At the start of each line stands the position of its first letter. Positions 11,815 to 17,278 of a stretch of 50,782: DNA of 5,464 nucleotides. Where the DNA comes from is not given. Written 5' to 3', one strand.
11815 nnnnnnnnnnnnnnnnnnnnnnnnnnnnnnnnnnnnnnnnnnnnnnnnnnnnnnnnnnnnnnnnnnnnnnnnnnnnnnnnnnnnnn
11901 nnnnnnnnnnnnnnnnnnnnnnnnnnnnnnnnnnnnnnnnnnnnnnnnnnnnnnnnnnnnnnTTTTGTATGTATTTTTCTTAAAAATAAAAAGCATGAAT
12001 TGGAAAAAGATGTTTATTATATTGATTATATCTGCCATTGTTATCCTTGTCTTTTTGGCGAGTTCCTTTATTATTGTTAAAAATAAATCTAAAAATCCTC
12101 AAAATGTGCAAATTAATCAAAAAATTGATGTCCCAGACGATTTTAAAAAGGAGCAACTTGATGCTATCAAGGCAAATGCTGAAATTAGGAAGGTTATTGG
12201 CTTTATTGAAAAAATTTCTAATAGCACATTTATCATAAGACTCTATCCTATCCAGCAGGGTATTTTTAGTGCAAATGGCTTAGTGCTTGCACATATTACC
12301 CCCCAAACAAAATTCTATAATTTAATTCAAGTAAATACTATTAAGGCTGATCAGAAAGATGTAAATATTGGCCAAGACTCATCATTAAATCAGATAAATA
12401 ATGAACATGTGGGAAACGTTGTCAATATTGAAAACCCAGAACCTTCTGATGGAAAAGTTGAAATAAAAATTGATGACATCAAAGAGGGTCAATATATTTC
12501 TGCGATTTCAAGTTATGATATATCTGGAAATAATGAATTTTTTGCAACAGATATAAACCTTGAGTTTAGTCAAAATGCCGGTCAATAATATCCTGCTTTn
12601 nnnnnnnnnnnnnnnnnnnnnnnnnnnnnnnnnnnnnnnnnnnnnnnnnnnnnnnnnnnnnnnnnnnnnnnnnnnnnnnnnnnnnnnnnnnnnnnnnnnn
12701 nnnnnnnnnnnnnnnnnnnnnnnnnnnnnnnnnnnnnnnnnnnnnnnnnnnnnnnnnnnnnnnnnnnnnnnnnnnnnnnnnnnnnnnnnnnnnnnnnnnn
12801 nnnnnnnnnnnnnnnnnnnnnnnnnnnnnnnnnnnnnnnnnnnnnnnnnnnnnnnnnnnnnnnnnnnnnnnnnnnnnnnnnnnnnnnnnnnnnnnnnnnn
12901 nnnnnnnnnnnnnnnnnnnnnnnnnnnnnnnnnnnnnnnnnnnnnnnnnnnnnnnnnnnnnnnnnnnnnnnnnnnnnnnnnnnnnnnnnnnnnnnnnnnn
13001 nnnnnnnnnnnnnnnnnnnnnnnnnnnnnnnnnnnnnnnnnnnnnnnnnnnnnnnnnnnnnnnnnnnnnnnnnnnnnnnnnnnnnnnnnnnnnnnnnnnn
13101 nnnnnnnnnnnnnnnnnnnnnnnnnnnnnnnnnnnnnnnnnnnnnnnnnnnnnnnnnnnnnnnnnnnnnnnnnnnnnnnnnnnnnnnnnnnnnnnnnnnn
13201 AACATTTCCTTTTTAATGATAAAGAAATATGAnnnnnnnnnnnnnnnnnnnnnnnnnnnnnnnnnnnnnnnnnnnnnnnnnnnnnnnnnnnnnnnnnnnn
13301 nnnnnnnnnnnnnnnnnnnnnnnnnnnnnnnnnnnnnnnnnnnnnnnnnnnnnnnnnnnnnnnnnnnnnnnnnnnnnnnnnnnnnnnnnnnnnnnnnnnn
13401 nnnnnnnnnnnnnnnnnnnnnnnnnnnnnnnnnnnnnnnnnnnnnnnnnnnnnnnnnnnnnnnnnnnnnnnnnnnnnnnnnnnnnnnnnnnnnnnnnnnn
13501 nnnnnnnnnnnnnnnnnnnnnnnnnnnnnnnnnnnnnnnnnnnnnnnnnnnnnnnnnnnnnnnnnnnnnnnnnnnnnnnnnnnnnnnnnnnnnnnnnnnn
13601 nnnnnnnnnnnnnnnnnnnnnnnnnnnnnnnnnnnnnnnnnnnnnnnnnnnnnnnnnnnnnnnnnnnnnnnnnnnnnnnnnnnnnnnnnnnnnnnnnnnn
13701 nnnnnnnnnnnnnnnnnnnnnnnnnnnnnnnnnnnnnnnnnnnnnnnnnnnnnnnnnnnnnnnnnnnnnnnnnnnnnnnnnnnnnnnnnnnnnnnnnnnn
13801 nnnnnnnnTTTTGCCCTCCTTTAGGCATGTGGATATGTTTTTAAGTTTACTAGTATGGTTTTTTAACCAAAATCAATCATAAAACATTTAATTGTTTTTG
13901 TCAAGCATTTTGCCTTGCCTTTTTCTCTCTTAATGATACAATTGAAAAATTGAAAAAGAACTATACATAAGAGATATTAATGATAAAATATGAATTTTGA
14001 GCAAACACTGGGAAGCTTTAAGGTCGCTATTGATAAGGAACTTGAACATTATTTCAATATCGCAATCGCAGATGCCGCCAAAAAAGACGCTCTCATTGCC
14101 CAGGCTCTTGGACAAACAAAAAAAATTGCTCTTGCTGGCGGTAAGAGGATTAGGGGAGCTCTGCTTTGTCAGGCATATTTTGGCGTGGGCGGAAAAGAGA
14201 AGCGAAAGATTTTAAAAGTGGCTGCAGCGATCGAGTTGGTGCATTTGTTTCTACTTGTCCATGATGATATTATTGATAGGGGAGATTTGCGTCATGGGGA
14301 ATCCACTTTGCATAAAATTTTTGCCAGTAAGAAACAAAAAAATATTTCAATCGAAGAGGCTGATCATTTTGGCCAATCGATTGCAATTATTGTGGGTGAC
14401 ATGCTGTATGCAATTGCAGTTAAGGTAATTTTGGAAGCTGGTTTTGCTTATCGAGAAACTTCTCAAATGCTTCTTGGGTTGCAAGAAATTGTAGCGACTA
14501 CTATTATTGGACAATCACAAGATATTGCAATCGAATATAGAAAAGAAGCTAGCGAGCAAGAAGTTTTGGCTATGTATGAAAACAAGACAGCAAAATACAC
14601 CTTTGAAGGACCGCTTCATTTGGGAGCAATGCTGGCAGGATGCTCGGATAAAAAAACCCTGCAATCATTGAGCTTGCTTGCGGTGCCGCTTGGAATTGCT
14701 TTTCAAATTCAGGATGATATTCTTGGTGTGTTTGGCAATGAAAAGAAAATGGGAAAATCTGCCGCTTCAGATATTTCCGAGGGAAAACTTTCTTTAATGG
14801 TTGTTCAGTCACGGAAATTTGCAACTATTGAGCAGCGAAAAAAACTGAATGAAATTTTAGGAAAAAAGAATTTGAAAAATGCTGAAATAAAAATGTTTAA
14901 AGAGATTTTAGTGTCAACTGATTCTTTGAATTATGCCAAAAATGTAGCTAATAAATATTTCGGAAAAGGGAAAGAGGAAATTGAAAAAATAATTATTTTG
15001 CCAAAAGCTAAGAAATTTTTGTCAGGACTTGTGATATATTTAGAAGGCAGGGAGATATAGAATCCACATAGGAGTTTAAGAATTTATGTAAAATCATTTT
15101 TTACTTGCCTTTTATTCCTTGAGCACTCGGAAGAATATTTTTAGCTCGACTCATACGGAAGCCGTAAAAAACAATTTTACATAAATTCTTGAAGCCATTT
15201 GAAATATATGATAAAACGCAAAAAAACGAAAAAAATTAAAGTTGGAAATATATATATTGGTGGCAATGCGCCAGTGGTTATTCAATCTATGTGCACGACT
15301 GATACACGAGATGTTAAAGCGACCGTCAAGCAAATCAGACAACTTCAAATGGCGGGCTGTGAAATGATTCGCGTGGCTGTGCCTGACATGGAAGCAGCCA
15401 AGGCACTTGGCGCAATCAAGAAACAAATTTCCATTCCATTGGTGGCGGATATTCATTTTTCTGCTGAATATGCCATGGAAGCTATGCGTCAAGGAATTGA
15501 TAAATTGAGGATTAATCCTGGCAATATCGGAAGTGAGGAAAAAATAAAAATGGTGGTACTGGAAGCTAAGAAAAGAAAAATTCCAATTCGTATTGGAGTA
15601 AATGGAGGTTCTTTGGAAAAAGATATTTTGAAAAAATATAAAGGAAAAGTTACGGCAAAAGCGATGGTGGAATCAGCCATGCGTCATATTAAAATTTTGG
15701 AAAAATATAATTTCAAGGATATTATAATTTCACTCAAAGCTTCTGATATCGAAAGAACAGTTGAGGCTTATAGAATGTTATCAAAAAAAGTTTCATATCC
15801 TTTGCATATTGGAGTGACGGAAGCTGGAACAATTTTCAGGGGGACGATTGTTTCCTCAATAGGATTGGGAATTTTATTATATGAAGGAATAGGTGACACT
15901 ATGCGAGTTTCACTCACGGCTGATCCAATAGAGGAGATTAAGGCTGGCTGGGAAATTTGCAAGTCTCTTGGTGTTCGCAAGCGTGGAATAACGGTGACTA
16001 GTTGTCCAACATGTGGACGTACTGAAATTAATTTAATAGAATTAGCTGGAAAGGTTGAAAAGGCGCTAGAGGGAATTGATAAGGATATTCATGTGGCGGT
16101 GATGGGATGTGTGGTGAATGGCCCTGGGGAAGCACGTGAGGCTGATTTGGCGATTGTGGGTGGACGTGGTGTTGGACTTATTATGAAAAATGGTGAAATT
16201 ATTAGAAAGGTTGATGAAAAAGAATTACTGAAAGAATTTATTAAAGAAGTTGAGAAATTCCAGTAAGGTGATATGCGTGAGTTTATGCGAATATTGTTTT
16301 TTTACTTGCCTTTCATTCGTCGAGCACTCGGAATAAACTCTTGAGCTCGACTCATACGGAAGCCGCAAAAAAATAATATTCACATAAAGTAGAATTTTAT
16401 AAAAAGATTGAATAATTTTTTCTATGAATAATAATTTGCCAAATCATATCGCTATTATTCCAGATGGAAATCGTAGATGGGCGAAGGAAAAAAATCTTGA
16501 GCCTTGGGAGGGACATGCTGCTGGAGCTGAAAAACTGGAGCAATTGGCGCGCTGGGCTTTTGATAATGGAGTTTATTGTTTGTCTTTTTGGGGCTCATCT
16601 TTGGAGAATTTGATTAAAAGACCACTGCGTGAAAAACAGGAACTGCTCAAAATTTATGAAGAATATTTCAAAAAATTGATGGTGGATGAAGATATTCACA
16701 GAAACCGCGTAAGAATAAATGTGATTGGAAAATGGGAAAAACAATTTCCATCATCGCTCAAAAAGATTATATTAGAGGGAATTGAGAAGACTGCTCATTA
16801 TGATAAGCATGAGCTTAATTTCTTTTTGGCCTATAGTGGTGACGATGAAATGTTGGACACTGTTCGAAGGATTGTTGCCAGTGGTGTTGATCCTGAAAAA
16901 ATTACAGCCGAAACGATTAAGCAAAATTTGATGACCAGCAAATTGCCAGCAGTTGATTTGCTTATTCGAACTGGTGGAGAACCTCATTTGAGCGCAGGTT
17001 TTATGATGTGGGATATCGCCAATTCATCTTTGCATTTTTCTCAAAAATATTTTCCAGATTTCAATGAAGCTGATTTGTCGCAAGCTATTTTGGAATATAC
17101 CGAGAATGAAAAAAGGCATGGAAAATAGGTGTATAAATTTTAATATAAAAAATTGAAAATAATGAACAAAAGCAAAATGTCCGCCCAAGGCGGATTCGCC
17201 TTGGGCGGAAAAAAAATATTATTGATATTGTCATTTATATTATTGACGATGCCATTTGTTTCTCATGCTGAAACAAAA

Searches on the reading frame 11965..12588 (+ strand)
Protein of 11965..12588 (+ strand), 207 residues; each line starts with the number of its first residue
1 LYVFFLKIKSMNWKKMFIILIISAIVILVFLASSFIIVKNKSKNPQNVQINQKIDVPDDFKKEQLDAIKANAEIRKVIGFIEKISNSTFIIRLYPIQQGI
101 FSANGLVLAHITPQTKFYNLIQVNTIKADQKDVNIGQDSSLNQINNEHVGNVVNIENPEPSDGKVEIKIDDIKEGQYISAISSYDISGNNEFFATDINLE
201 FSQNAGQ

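Call 10: search_protein_families(library=pfam, proteins=[window:11965-12588:+], max_evalue=0.01)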
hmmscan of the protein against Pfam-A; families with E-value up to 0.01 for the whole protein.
window:11965-12588:+ (207 aa): 1 family
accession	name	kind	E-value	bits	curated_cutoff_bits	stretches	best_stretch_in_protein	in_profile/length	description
PF25074.1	DUF7798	-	0.0065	16.6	27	1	21-99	139-213/272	Domain of unknown function (DUF7798)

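Call 30: search_protein_families(library=phrogs, proteins=[window:11965-12588:+], max_evalue=0.01)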
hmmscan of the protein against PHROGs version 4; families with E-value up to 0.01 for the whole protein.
window:11965-12588:+ (207 aa): 0 families

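Call 31: search_protein_families(library=ncbifam, proteins=[window:11965-12588:+], max_evalue=0.01)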
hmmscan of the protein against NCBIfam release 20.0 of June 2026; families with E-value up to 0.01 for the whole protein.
window:11965-12588:+ (207 aa): 0 families

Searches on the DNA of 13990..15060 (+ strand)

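Call 61: search_with_rna_model(model_id=R1, sources=[L030, L031, L032, L033, L034, L035, L036, L009, L011, L022, L026, L027], max_evalue=10, show_alignments=3)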
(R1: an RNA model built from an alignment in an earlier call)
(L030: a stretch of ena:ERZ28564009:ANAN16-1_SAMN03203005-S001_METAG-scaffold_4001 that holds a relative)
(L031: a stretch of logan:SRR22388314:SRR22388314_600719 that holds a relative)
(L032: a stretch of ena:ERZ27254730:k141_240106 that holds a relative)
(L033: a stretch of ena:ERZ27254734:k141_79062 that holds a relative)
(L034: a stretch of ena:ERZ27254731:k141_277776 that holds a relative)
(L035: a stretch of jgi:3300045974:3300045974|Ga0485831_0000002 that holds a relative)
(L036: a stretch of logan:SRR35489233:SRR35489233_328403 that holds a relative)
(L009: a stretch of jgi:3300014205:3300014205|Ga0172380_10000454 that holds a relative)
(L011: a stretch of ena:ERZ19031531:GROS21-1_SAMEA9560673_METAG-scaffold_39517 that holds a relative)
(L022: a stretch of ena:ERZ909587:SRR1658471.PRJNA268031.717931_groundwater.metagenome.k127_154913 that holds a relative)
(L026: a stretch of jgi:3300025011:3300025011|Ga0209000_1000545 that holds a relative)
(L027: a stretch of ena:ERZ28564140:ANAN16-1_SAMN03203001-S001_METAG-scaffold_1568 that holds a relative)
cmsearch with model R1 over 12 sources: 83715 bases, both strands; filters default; matches with E-value up to 10: 2.
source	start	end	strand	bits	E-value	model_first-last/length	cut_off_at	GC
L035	3693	3826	+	68.6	1.2e-14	1-116/116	no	0.6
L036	1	107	+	33.8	5.2e-06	29-116/116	5'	0.6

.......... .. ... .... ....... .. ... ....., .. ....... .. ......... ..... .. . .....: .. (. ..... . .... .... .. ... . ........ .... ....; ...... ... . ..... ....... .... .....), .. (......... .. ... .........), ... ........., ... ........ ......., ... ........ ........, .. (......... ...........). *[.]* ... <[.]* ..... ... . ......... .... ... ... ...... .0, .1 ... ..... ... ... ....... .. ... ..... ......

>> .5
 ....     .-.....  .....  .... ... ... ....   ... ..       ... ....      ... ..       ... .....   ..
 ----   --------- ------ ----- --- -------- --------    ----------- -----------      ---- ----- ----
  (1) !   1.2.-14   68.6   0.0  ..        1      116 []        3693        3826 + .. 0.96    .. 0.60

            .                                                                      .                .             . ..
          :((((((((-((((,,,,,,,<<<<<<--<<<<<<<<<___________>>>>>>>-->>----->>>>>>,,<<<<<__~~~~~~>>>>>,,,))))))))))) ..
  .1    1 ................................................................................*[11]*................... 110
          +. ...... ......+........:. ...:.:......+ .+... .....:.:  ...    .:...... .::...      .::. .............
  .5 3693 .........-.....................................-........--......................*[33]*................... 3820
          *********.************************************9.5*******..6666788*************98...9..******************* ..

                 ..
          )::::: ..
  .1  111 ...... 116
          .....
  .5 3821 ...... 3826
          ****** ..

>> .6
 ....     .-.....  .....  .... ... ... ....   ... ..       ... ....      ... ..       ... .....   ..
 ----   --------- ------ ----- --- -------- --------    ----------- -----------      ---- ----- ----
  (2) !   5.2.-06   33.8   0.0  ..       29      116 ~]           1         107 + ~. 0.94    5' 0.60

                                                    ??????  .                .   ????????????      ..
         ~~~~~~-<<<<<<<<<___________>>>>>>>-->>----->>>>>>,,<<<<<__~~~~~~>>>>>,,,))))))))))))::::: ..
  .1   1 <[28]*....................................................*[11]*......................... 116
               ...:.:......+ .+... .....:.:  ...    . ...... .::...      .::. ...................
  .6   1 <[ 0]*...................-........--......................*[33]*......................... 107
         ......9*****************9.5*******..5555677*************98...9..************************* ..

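Call 83: search_rna_families(source=L035, start=3500, end=3900, threshold=evalue, max_evalue=1)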
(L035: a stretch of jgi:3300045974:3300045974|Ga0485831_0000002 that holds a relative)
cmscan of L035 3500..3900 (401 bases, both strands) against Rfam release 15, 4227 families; matches with E-value up to 1: 4.
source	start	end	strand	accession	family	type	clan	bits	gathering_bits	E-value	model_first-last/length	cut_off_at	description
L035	3583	3654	+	RF00005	tRNA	Gene; tRNA;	CL00001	57.8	29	4.4e-12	1-71/71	no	tRNA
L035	3635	3711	-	RF04251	MIR5070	Gene; miRNA;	CL00139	30.4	100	0.00061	1-116/116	no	MIR5070 microRNA precursor family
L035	3635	3711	+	RF04251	MIR5070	Gene; miRNA;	CL00139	29.4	100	0.0011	1-116/116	no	MIR5070 microRNA precursor family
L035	3842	3876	+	RF00066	U7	Gene; snRNA;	-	15.2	34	0.79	1-62/62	no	U7 small nuclear RNA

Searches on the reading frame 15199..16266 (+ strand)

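Call 10: search_protein_families(library=pfam, proteins=[window:15199-16266:+], max_evalue=0.01)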
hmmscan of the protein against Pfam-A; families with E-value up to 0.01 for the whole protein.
window:15199-16266:+ (355 aa): 1 family
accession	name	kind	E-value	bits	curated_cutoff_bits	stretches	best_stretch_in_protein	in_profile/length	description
PF04551.19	GcpE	-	3.9e-152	506.6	32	1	10-353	1-343/343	GcpE protein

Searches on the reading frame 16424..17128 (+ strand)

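Call 10: search_protein_families(library=pfam, proteins=[window:16424-17128:+], max_evalue=0.01)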
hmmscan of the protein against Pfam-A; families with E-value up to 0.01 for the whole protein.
window:16424-17128:+ (234 aa): 1 family
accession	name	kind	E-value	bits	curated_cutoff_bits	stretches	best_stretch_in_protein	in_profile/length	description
PF01255.24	Prenyltransf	-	4.5e-57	193.6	27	1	12-233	1-219/219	Putative undecaprenyl diphosphate synthase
